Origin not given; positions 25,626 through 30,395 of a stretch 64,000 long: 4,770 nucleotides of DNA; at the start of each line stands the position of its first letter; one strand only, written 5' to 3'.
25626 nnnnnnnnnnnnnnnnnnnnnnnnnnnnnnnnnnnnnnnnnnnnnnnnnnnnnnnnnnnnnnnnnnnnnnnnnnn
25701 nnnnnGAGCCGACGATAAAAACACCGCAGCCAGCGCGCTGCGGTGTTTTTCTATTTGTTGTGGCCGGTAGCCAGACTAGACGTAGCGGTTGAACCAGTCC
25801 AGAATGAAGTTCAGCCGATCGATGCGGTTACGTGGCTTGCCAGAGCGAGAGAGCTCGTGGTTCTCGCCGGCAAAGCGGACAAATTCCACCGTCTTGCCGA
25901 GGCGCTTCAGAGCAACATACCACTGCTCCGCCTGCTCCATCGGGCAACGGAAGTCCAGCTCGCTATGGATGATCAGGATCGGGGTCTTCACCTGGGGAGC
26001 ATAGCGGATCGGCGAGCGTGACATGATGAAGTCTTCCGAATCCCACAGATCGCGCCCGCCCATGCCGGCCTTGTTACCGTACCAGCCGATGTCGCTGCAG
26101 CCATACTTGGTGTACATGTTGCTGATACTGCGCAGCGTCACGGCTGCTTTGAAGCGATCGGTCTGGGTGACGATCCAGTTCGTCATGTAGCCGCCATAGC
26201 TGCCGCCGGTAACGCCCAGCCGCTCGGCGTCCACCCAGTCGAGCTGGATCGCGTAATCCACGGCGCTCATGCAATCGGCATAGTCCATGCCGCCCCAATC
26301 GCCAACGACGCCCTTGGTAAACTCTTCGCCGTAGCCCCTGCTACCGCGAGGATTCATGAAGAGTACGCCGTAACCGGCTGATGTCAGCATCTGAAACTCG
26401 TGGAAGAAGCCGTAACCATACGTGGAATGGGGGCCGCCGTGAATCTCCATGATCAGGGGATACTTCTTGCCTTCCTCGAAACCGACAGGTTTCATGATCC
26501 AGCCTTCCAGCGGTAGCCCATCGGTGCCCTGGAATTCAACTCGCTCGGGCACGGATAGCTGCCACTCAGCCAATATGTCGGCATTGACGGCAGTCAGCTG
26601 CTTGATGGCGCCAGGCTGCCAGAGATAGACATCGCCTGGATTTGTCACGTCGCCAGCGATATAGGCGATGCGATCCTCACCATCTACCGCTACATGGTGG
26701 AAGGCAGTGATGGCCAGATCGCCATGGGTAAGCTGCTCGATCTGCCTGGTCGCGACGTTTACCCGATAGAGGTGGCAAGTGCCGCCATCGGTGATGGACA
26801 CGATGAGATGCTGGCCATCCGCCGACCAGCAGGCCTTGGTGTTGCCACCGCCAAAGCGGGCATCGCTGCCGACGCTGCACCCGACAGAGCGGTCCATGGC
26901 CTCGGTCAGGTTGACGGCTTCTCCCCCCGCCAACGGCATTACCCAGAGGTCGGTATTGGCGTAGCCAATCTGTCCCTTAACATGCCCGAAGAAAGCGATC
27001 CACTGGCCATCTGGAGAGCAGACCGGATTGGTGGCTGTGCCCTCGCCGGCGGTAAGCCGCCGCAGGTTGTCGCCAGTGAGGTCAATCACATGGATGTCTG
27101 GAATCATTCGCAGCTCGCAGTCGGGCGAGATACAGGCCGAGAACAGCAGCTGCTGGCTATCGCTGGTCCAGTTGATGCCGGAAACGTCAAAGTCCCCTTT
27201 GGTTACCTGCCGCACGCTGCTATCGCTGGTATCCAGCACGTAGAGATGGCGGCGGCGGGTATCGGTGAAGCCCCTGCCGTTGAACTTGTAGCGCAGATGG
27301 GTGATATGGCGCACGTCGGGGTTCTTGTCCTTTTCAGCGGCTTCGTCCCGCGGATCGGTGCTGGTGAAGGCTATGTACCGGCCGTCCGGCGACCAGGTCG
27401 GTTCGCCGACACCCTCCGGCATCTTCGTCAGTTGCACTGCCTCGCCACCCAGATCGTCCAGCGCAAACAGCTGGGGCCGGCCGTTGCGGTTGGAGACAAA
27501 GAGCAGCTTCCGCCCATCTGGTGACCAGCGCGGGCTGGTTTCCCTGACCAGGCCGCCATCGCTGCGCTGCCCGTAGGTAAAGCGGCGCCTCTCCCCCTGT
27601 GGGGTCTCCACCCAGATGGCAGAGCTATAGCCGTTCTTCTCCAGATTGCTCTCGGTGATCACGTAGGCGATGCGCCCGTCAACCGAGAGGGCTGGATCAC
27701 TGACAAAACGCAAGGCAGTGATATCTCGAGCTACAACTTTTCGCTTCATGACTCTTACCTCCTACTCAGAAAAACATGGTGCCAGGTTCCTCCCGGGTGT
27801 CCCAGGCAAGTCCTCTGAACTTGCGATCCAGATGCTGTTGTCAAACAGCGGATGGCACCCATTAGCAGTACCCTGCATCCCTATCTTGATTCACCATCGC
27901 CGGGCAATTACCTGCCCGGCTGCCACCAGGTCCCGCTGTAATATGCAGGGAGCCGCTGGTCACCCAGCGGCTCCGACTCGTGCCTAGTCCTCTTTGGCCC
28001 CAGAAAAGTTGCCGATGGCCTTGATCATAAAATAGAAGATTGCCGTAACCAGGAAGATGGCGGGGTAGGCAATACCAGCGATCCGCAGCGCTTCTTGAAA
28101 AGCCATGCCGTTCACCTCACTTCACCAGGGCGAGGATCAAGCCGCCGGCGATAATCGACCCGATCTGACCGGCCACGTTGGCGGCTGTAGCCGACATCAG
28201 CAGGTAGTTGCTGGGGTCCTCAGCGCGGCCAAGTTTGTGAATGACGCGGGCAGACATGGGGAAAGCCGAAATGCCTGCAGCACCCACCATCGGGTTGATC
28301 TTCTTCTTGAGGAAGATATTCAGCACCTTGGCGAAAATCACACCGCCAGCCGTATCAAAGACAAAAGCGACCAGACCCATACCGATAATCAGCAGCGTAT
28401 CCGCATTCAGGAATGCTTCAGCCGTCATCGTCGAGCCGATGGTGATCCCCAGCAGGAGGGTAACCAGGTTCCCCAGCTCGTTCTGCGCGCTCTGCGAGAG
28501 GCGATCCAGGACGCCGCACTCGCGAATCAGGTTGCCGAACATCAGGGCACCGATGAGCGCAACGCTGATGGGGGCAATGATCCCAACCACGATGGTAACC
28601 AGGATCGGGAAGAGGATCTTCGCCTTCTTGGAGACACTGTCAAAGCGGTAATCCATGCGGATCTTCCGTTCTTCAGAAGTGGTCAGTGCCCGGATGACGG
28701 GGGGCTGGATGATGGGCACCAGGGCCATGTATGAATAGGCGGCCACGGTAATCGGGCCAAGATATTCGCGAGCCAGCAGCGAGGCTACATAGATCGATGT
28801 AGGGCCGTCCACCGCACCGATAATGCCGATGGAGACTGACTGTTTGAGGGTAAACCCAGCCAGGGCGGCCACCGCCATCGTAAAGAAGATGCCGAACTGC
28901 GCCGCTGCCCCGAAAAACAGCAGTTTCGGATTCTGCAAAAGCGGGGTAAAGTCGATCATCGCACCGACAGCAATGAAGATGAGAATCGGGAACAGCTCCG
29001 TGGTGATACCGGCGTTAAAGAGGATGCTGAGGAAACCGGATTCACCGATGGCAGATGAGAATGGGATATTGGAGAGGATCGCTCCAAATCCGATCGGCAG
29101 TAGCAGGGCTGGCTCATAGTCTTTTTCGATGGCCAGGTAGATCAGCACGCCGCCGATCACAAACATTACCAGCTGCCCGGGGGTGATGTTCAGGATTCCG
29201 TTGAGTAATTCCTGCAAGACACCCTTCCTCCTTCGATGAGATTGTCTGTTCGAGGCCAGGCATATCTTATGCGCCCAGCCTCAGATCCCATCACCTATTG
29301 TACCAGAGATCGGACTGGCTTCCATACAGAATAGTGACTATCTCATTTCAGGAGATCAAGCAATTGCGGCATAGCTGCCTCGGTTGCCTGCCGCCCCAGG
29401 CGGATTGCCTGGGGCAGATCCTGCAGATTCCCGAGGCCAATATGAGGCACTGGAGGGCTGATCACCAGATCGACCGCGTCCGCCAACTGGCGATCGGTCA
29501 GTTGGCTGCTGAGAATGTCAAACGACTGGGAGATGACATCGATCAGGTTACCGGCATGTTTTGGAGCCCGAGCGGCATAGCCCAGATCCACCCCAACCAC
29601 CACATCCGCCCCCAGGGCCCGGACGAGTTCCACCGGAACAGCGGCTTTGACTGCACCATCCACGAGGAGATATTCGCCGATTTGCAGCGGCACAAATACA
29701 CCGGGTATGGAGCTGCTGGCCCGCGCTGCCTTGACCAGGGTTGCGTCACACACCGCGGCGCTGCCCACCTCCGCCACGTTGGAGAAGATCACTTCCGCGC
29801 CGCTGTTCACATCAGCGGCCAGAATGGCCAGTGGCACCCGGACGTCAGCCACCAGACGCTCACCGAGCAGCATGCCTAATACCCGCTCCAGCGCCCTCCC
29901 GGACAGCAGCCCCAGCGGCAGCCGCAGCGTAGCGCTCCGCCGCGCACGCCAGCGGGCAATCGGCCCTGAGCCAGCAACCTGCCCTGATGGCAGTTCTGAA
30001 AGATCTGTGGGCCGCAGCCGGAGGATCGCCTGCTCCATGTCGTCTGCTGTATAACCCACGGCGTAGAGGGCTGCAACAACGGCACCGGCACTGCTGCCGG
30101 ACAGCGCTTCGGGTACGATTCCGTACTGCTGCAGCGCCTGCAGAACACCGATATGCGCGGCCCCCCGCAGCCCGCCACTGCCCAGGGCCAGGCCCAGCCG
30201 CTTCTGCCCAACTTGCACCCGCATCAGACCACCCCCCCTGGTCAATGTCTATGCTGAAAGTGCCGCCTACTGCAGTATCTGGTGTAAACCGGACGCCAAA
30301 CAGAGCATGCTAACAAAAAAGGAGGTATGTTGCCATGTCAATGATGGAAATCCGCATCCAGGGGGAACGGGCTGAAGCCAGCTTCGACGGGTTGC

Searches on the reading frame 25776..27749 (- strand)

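Call 72: search_protein_families(library=pfam, proteins=[window:25776-27749:-], max_evalue=0.00001)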
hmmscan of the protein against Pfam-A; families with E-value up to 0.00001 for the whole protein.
window:25776-27749:- (657 aa): 7 families
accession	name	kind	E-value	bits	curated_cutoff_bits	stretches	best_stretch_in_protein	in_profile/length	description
PF00326.27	Peptidase_S9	-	3.1e-56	190.7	22.6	1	448-656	3-209/213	Prolyl oligopeptidase family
PF07676.18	PD40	-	1.9e-31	107.7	20.9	2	69-95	10-37/38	WD40-like Beta Propeller Repeat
PF00930.27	DPPIV_N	-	7e-15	55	22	0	167-205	260-299/354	Dipeptidyl peptidase IV (DPP IV) N-terminal region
PF05448.18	AXE1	-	4.1e-11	42.7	21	1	403-537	58-204/321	Acetyl xylan esterase (AXE1)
PF02129.25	Peptidase_S15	-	2.3e-08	34.5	23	0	411-549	2-136/262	X-Pro dipeptidyl-peptidase (S15 family)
PF01738.24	DLH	-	1.1e-06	28.9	21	1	494-639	82-194/217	Dienelactone hydrolase family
PF25174.1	Beta-prop_THOC3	-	1.4e-06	28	305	0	74-138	95-156/272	THOC3 beta-propeller domain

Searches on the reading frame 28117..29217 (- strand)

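Call 72: search_protein_families(library=pfam, proteins=[window:28117-29217:-], max_evalue=0.00001)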
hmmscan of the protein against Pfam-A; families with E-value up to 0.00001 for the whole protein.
window:28117-29217:- (366 aa): 1 family
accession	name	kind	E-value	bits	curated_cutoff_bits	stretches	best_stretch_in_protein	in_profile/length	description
PF03977.18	OAD_beta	-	1.9e-152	507.8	31.6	1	15-364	2-348/349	Na+-transporting oxaloacetate decarboxylase beta subunit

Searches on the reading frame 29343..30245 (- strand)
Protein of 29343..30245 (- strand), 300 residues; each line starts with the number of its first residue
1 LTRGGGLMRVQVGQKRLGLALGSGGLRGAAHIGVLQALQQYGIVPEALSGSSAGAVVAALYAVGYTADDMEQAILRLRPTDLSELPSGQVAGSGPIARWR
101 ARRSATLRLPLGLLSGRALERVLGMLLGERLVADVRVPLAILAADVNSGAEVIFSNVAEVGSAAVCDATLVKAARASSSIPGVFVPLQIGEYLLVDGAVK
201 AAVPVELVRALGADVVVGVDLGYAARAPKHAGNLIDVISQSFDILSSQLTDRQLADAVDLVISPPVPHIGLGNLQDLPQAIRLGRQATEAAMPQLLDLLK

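Call 72: search_protein_families(library=pfam, proteins=[window:29343-30245:-], max_evalue=0.00001)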
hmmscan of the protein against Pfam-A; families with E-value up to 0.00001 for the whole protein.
window:29343-30245:- (300 aa): 1 family
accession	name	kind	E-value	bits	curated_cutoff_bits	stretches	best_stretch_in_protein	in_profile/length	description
PF01734.28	Patatin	-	4.1e-31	109.1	27.7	1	19-207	1-189/191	Patatin-like phospholipase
